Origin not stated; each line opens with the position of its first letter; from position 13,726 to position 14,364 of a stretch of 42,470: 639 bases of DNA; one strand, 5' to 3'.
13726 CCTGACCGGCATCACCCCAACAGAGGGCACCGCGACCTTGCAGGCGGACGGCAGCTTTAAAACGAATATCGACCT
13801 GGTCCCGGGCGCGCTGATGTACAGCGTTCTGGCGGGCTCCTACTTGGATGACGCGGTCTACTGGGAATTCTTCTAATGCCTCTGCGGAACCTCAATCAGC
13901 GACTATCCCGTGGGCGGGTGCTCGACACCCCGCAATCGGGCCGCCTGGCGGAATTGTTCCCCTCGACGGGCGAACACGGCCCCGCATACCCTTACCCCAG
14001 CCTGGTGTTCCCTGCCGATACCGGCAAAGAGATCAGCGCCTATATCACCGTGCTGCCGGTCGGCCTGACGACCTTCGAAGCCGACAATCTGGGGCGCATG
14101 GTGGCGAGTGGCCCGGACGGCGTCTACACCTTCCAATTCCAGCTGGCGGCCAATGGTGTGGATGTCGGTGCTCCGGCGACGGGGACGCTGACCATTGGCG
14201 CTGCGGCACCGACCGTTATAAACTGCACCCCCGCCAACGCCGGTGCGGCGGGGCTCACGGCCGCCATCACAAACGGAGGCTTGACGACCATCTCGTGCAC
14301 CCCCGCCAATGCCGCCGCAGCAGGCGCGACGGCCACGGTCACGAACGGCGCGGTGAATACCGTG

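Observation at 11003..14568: About 3.5-kb accessory cluster wedged between the major capsid gene and the head-tail connector: putative capsid/neck-displayed binding modules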

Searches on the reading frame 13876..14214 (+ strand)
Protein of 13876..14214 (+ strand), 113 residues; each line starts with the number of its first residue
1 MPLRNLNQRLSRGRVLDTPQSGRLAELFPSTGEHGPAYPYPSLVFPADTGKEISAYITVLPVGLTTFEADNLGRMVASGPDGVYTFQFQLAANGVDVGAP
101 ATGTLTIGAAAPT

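Call 45: search_protein_representatives(protein=window:13876-14214:+)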
Query: 113 residues. Proteins with E-value up to 0.001 (for the whole library): 479; up to 1e-10: 127; up to 1e-30: 1. The best 150 are listed.
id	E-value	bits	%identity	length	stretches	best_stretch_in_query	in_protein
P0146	2.7e-36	140.6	38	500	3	4-111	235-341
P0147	8.2e-29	116.5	54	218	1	1-112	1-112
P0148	1.0e-26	109.7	54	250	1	3-109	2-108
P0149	5.1e-26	107.5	41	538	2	3-109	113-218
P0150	2.9e-25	105.1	39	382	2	3-108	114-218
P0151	8.2e-25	103.6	39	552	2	22-109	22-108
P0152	2.2e-23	99.0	54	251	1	3-108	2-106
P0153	3.2e-23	98.5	51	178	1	3-110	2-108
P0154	7.5e-23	97.3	51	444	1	4-110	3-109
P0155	3.7e-22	95.0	50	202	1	1-111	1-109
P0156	4.8e-22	94.7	48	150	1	3-110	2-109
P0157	8.5e-22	93.9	47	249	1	3-110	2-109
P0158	1.6e-21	93.0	50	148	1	11-111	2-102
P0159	1.2e-20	90.2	42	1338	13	69-107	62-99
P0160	4.5e-20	88.3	37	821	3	21-109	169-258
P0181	2.8e-16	76.1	41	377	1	2-110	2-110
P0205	2.3e-13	66.7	51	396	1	13-110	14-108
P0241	9.7e-12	61.5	43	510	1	3-111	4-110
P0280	1.5e-10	57.7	48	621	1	20-110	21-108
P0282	1.7e-10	57.5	41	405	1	3-109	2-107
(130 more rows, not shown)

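Call 50: search_protein_families(library=pfam, proteins=[P0241, P0181, P0154, P0280, P0146, P0205], max_evalue=0.1)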
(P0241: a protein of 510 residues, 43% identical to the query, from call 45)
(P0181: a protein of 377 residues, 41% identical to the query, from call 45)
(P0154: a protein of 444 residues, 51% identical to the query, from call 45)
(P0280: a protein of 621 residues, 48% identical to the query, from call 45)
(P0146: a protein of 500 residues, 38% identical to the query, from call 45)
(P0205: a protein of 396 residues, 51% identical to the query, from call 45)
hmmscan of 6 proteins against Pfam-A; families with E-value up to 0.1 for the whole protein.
P0241 (510 aa): 3 families
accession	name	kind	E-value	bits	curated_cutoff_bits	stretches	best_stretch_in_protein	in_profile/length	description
PF24175.2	SU10_adaptor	-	8.1e-10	39.9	27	1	308-487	4-176/194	SU10 adaptor protein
PF06992.16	Phage_lambda_P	-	0.026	14.8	26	0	423-491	85-153/162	Replication protein P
PF08191.17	LRR_adjacent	-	0.047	14.4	21.8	0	251-275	4-28/57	LRR adjacent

P0181 (377 aa): 1 family
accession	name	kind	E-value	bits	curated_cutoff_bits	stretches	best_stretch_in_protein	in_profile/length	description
PF23148.1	Gp77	-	4.9e-12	46.6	27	1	293-371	2-83/84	Podophage GP4 fiber-tail adaptor protein gp77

P0154 (444 aa): 5 families
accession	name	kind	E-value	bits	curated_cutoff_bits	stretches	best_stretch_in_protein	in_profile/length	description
PF00041.27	fn3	-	1.2e-10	41.9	25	1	165-240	5-82/84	Fibronectin type III domain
PF25059.1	FN3_DSCAM-DSCAML_C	-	0.00051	20.8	39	0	210-245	46-81/89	DSCAM/DSCAML C-terminal Fn3-like domain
PF10179.15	NDNF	-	0.0036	17.8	27.3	0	204-244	84-124/127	Neuron-derived neurotrophic factor, first Fn(III) domain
PF13750.12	Big_3_3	-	0.061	13.4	27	0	174-237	82-139/157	Bacterial Ig-like domain (group 3)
PF16656.11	Pur_ac_phosph_N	-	0.07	14.1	30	0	204-236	56-86/93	Purple acid Phosphatase, N-terminal domain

P0280 (621 aa): 2 families
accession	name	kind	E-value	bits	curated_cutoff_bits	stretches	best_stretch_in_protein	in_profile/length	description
PF06439.18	3keto-disac_hyd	-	0.0092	16.5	26.8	1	209-368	26-183/187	3-keto-disaccharide hydrolase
PF13385.13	Laminin_G_3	-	0.011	16.3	27.6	1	242-370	15-139/151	Concanavalin A-like lectin/glucanases superfamily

P0146 (500 aa): 1 family
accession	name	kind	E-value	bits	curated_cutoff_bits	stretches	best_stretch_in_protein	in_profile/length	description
PF13861.12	FLgD_tudor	-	0.05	14.2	26.9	0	161-404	6-40/58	FlgD Tudor-like domain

P0205 (396 aa): 0 families

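Call 60: search_solved_structures(query=P0181, max_evalue=1, show_alignments=1)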
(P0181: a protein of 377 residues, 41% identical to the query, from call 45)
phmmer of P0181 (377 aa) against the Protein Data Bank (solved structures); distinct sequences matched with E-value up to 1: 1.
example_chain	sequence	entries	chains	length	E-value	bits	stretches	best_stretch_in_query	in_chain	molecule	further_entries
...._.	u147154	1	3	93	0.18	13.9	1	290-371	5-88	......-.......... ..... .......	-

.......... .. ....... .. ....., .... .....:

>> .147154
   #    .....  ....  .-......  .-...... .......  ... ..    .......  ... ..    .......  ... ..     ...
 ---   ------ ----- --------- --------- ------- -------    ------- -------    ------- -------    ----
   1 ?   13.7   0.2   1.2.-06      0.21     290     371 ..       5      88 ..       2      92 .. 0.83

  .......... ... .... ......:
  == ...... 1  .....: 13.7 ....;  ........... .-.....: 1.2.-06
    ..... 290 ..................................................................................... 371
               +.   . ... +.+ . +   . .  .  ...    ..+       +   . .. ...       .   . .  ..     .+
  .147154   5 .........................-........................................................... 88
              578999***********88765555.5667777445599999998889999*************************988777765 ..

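Call 61: search_solved_structures(query=P0241, max_evalue=1)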
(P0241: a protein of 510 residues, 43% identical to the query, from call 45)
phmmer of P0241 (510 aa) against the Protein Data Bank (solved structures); distinct sequences matched with E-value up to 1: 0.

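Call 72: find_encoding_contigs(protein=P0181, flank=8000, max_places=2)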
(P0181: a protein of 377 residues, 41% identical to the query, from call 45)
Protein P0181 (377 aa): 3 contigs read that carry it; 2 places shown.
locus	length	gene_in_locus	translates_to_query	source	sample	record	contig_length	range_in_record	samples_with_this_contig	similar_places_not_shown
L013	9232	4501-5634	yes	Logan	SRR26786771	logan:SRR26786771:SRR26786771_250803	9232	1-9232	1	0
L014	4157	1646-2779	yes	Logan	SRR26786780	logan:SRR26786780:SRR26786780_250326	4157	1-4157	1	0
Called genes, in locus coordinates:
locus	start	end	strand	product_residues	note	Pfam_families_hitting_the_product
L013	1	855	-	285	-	?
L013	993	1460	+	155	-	-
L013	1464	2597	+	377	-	-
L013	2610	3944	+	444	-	-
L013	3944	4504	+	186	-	-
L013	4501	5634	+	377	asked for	PF23148:Gp77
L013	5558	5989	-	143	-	-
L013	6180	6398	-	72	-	-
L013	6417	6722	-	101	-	-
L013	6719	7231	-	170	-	-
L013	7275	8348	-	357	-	PF08797:HIRAN (weak), PF24450:DUF7566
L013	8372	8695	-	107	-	-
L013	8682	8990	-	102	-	-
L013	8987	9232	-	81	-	?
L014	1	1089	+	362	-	?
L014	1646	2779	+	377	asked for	PF23148:Gp77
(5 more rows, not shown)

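Call 73: find_encoding_contigs(protein=P0241, flank=8000, max_places=2)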
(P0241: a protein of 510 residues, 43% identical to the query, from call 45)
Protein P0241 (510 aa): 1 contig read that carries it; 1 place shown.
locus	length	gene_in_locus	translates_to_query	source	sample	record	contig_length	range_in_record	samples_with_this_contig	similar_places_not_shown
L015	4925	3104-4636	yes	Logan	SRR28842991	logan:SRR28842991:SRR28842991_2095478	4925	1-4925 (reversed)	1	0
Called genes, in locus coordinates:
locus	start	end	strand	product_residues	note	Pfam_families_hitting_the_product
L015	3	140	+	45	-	?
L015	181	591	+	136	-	-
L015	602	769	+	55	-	-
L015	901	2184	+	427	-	PF15892:BNR_4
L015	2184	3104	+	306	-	-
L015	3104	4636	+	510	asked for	PF24175:SU10_adaptor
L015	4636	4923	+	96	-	?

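Call 86: search_protein_families(library=phrogs, proteins=[L015:181-591:+, L013:1464-2597:+, L013:2610-3944:+, L015:901-2184:+, L015:2184-3104:+], max_evalue=0.01)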
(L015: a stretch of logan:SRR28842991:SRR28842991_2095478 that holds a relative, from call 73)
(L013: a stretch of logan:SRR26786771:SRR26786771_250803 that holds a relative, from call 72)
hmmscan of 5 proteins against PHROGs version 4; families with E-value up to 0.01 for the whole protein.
L015:181-591:+ (136 aa): 1 family
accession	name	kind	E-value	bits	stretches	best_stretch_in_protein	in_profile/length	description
phrog_644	-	unknown function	8.5e-41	140.7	1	1-136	4-144/174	-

L013:1464-2597:+ (377 aa): 0 families

L013:2610-3944:+ (444 aa): 0 families

L015:901-2184:+ (427 aa): 0 families

L015:2184-3104:+ (306 aa): 1 family
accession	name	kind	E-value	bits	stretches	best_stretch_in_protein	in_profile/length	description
phrog_13352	-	tail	4.6e-07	29.5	1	184-229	16-60/702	minor tail protein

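Call 91: search_protein_families(library=pfam, alignment_id=A5, max_evalue=0.001)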
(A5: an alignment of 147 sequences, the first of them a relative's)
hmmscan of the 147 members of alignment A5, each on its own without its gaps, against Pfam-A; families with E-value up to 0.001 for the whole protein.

A. member 1, P0146 (500 aa): 0 families

B. families by the number of members that match (of 147 scanned): 11 families
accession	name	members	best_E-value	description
PF23148.1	Gp77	7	8.2e-20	Podophage GP4 fiber-tail adaptor protein gp77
PF16403.11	Bact_surface_Ig-like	2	3.2e-19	Bacterial surface protein, Ig-like domain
PF07030.17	Phage_Mu_Gp36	2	1.9e-10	Bacteriophage Mu, Gp36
PF00041.27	fn3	1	1.2e-10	Fibronectin type III domain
PF24175.2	SU10_adaptor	1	8.1e-10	SU10 adaptor protein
PF11367.14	Tail_completion_gp17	1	2.3e-09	Tail completion protein gp17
PF05135.19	Phage_connect_1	1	3e-07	Phage gp6-like head-tail connector protein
PF23691.1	YmgL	1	1.7e-05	YmgL-like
PF13927.12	Ig_3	1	3.2e-05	Immunoglobulin domain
PF17963.7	Big_9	1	0.00028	Bacterial Ig domain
PF25059.1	FN3_DSCAM-DSCAML_C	1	0.00051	DSCAM/DSCAML C-terminal Fn3-like domain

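Call 94: find_encoding_contigs(protein=P0282, flank=8000, max_places=2)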
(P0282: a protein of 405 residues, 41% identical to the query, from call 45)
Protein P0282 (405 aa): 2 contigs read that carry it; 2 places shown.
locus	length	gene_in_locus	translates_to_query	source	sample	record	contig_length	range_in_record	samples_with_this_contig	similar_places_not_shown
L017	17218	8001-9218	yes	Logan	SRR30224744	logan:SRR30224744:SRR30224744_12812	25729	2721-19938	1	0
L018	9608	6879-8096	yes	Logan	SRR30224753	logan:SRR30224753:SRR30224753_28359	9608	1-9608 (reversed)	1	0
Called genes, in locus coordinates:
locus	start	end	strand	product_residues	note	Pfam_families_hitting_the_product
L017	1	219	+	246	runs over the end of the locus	PF01972:SDH_protease (weak), PF00574:CLP_protease, PF25145:NfeD1b_N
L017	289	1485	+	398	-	PF05065:Phage_capsid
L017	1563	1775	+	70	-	-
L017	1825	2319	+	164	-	-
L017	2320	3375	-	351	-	PF01757:Acyl_transf_3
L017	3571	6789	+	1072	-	-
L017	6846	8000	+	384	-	-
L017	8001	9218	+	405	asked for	PF05135:Phage_connect_1 (weak)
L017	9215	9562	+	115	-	PF05521:Phage_HCP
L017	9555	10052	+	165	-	PF04883:HK97-gp10_like (weak)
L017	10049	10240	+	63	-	-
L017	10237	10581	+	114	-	PF11367:Tail_completion_gp17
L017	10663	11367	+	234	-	PF08813:Phage_tail_3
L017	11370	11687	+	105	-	PF08748:Phage_TAC_4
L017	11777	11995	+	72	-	PF08809:DUF1799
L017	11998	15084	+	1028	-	PF06791:TMP_2, PF09718:Tape_meas_lam_C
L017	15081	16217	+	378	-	-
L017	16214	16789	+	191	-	-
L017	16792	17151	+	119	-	PF22262:DUF6950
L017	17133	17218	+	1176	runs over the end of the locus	-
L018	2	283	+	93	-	?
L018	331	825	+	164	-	-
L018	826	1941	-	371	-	PF01757:Acyl_transf_3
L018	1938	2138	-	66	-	-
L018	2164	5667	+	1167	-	-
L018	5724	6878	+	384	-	-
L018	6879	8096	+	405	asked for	PF05135:Phage_connect_1 (weak)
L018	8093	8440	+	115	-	PF05521:Phage_HCP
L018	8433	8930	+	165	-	PF04883:HK97-gp10_like (weak)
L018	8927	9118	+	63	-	-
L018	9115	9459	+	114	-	PF11367:Tail_completion_gp17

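Call 104: find_related_loci(query=A6, collection=viral_contigs, flank=9000)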
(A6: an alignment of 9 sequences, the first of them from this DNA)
Query A6 (113 aa) in viral_contigs; peptide patterns used: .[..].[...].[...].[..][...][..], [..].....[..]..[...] (x = any residue, [..] = any of these).
107 stretches matched a pattern; 52 encode a relative of the query (tblastn E <= 1e-3); 52 distinct loci.
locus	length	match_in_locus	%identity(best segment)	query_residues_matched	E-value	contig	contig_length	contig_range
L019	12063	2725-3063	63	1-113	8e-42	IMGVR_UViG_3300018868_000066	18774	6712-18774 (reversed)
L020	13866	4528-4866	63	1-113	8e-42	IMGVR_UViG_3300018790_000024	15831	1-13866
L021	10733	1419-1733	57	1-105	1e-35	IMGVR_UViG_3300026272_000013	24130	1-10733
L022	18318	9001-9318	51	3-109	2e-28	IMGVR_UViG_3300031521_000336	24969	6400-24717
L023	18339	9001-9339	46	1-113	1e-28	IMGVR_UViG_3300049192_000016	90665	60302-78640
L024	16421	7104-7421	51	3-109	2e-28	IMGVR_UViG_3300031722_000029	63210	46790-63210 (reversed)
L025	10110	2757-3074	51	3-109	2e-28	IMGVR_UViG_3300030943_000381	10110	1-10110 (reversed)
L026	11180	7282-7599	51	3-109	2e-28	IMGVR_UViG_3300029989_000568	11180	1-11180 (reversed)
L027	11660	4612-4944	46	3-113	2e-24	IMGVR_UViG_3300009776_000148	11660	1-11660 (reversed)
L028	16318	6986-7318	46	3-113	2e-24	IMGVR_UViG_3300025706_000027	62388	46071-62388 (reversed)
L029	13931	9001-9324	43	1-108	2e-24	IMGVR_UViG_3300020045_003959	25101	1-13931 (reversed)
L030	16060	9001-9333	46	3-113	2e-24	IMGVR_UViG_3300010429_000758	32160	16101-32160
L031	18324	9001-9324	45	3-108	4e-22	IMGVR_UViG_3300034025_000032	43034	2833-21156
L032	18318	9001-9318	50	3-110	7e-21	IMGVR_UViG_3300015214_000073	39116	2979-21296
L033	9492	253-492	51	29-109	6e-20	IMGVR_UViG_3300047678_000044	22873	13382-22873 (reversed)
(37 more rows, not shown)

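Call 108: search_protein_families(library=pfam, alignment_id=A7, max_evalue=0.001)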
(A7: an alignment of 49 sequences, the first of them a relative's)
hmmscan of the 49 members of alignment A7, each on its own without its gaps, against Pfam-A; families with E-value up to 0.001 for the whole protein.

A. member 1, L019:3414-3956:+ (181 aa): 0 families

B. families by the number of members that match (of 49 scanned): 17 families
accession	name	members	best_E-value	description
PF23148.1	Gp77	4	3.8e-25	Podophage GP4 fiber-tail adaptor protein gp77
PF05065.19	Phage_capsid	3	8.1e-49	Phage capsid family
PF05135.19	Phage_connect_1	3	3.6e-10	Phage gp6-like head-tail connector protein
PF04586.22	Peptidase_S78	3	9.8e-10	Caudovirus prohead serine protease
PF05136.18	Phage_portal_2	2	5.7e-106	Phage portal protein, lambda family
PF11134.13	Phage_stabilise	1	8.5e-44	Phage stabilisation protein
PF20557.3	DnaT_2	1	5.3e-42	Putative DnaT-like ssDNA binding protein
PF03592.21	Terminase_2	1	8.6e-24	Terminase small subunit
PF24175.2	SU10_adaptor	1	9e-23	SU10 adaptor protein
PF05521.18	Phage_HCP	1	1.9e-22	Phage head completion protein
PF08291.16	Peptidase_M15_3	1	9.3e-20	Peptidase M15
PF00959.24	Phage_lysozyme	1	2.1e-18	Phage lysozyme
PF23140.1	Gp80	1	3.9e-18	Podophage GP4 fiber I protein gp80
PF06763.17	Minor_tail_Z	1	2.5e-10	Prophage minor tail protein Z (GPZ)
PF10805.13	DUF2730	1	7.3e-07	Protein of unknown function (DUF2730)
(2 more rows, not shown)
